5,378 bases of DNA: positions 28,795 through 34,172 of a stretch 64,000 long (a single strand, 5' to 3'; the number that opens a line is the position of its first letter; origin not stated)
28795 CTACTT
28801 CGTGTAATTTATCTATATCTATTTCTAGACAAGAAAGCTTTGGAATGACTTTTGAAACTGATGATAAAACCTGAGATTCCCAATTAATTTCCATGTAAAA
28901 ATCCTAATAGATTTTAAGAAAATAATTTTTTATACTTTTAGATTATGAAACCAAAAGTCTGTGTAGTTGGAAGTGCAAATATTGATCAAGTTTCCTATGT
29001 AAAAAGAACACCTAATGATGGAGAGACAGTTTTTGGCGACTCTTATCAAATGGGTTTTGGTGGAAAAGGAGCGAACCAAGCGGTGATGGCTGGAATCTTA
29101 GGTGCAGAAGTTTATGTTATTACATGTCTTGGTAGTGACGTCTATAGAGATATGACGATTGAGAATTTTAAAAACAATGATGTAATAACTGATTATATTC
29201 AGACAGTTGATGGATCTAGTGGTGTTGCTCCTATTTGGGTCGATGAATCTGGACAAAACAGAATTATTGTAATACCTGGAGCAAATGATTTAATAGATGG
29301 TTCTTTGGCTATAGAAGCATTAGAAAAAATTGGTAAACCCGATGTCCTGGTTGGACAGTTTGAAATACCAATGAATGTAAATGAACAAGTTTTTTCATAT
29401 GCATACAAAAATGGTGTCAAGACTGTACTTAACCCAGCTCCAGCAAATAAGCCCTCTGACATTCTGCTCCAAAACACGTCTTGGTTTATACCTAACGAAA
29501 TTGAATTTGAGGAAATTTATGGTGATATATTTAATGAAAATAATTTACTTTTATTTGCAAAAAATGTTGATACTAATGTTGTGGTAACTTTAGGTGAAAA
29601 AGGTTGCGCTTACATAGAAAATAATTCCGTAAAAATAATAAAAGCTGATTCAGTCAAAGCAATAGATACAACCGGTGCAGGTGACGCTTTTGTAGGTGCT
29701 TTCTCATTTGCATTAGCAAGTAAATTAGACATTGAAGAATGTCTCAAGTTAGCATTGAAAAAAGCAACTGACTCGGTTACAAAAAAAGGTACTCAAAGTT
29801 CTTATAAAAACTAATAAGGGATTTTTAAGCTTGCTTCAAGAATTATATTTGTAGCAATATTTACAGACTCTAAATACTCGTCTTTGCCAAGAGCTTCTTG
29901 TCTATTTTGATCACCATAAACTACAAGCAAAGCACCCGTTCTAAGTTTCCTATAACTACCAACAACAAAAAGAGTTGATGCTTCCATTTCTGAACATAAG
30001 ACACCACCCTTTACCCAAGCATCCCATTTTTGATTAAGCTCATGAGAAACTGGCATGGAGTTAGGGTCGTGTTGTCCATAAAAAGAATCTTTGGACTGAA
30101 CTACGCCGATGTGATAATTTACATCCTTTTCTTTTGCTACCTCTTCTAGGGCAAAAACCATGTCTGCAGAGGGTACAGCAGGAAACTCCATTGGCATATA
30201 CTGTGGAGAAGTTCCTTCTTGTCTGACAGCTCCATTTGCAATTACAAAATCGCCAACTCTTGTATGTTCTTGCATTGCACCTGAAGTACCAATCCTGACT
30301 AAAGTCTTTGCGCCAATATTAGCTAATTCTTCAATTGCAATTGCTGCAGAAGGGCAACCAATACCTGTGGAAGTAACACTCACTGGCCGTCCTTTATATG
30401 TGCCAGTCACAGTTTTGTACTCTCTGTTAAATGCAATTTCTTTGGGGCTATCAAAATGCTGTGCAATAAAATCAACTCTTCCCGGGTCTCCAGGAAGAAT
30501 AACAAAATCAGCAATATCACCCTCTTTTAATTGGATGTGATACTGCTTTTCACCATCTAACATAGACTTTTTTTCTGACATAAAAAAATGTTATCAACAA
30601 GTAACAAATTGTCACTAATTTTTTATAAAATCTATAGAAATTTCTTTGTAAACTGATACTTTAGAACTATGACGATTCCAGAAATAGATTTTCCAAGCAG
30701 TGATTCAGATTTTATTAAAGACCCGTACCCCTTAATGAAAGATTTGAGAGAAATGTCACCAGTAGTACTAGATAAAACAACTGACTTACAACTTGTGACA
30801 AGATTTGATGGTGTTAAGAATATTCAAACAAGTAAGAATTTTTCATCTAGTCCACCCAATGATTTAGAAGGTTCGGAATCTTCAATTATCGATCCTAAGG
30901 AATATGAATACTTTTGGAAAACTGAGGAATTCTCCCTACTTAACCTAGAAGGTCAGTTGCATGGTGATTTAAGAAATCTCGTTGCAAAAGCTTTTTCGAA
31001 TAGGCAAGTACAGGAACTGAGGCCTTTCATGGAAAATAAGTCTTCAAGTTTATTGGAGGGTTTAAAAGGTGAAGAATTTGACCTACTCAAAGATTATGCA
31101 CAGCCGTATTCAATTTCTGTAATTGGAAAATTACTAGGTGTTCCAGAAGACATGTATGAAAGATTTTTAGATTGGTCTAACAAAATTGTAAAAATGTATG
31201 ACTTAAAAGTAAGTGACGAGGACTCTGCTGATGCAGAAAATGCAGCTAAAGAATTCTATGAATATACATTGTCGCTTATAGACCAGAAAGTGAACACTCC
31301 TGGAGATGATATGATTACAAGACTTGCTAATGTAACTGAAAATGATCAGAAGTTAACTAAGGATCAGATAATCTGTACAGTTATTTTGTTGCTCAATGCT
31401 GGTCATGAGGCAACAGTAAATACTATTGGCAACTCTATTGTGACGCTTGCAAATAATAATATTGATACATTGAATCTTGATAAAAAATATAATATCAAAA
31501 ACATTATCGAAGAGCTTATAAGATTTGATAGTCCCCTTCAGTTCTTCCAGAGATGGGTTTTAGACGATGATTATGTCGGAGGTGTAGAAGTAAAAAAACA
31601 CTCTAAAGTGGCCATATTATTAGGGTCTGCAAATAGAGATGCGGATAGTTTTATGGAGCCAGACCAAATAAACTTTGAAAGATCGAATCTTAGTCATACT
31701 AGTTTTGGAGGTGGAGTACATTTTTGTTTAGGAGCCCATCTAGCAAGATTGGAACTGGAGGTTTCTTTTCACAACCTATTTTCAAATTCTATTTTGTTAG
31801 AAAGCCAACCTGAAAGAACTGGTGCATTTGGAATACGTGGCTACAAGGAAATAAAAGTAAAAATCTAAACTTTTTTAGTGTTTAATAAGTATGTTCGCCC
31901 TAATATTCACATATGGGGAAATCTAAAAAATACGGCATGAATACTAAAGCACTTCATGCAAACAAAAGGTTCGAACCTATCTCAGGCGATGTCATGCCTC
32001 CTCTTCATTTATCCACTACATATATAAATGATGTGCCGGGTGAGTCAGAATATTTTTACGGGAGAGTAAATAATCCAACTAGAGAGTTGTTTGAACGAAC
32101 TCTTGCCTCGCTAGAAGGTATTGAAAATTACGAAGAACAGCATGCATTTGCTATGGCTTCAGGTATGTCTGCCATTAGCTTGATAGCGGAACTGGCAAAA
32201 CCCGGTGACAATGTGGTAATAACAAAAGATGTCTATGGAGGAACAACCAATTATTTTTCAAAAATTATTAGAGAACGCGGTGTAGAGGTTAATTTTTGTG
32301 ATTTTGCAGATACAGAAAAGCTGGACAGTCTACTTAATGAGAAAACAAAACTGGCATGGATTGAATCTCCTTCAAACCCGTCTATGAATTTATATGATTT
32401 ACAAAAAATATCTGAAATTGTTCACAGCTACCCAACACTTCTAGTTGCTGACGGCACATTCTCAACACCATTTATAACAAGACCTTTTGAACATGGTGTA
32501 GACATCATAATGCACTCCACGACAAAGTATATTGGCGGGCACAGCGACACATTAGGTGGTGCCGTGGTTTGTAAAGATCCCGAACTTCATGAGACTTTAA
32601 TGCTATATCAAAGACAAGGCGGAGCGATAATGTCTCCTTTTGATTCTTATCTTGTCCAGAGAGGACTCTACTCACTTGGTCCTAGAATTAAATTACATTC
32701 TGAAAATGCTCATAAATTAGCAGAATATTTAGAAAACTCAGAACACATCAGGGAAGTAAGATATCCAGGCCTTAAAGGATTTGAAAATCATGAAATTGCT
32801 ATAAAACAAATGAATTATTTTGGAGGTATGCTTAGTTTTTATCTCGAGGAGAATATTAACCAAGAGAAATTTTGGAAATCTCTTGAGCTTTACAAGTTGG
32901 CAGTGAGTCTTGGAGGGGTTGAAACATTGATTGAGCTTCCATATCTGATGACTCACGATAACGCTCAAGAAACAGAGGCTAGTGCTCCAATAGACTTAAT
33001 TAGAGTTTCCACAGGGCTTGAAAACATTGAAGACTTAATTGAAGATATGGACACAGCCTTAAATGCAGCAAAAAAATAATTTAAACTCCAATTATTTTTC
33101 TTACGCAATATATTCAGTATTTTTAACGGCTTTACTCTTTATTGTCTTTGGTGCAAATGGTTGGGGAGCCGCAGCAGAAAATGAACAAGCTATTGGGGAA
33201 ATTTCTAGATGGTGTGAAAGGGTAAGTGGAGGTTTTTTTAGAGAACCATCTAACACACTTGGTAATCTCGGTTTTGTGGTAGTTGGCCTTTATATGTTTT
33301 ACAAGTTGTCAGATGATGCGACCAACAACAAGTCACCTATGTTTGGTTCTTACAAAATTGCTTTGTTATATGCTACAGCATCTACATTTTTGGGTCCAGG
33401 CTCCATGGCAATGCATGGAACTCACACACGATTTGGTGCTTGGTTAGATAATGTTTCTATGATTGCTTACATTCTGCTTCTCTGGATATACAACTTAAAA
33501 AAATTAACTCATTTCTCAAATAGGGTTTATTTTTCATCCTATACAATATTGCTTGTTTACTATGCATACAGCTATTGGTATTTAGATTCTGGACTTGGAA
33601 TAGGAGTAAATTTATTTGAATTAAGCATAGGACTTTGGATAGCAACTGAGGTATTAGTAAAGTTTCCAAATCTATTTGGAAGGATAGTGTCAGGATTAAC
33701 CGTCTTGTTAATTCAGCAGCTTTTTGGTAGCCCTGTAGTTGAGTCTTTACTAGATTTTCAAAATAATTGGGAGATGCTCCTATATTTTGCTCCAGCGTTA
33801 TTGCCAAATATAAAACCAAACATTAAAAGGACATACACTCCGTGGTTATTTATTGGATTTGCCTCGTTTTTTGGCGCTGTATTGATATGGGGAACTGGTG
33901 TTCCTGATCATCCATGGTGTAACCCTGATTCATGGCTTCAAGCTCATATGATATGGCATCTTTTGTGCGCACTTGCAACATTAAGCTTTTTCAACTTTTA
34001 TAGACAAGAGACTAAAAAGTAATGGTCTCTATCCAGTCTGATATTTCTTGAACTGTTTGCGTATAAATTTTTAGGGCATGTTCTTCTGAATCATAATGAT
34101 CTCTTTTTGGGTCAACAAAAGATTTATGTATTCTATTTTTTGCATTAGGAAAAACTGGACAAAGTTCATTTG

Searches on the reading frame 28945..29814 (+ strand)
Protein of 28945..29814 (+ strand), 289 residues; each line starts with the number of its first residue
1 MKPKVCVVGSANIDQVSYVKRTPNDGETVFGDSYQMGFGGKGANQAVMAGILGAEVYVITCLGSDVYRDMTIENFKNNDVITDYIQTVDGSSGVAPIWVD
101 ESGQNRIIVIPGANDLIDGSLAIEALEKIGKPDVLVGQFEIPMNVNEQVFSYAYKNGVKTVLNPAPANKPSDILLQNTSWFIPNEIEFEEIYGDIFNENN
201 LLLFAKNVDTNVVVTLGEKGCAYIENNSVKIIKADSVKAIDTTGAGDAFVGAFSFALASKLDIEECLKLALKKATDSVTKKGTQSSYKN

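Call 51: search_protein_families(library=pfam, proteins=[window:28945-29814:+], max_evalue=0.0001)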
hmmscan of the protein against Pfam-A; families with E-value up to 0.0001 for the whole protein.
window:28945-29814:+ (289 aa): 1 family
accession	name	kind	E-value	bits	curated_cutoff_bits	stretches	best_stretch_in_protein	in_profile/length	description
PF00294.29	PfkB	-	6.2e-53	180.5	25.8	1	3-287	2-299/302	pfkB family carbohydrate kinase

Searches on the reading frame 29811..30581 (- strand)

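Call 52: search_protein_families(library=pfam, proteins=[window:29811-30581:-], max_evalue=0.0001)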
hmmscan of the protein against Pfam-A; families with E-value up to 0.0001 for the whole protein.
window:29811-30581:- (256 aa): 1 family
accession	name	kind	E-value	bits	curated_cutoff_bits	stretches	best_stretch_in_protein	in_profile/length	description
PF01048.26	PNP_UDP_1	-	1.9e-41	142.4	25.1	1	26-238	2-215/233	Phosphorylase superfamily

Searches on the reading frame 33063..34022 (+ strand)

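Call 41: search_protein_families(library=pfam, proteins=[window:33063-34022:+], max_evalue=0.0001)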
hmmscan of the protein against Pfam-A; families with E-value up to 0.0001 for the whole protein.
window:33063-34022:+ (319 aa): 2 families
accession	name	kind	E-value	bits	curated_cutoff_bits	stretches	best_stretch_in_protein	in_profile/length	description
PF05875.18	Ceramidase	-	1e-11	45.2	32.5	1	50-311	9-228/259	Ceramidase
PF03006.26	HlyIII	-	1.9e-05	24.9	26.2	1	247-309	161-223/224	Haemolysin-III related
